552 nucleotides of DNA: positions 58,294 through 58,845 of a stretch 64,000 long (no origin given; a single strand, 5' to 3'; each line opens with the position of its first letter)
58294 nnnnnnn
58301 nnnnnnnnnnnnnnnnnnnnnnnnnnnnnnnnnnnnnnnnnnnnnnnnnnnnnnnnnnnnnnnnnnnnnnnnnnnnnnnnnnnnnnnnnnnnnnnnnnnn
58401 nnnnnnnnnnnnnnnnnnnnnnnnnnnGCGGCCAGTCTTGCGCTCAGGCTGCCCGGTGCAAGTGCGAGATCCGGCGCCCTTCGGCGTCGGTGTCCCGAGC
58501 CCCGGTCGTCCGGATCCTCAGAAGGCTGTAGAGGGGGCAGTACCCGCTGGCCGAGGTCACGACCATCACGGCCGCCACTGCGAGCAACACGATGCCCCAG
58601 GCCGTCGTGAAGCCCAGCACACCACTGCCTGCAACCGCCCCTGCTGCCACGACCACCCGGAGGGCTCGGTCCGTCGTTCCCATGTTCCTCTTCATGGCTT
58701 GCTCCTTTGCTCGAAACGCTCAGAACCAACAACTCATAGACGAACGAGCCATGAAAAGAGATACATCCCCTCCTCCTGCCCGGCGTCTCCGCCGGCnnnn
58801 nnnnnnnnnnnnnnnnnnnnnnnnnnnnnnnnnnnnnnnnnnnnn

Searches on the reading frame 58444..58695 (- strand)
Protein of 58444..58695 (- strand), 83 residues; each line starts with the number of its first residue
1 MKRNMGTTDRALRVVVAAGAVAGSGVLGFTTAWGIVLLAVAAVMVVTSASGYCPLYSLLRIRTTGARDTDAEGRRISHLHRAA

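Call 47: search_protein_families(library=pfam, proteins=[window:58444-58695:-], max_evalue=0.01)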
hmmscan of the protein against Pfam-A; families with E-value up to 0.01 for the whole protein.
window:58444-58695:- (83 aa): 1 family
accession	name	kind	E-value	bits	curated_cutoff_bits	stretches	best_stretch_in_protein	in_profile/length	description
PF11127.14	YgaP-like_TM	-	2.1e-18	66.6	25.3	1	1-65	1-64/66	Inner membrane protein YgaP-like, transmembrane domain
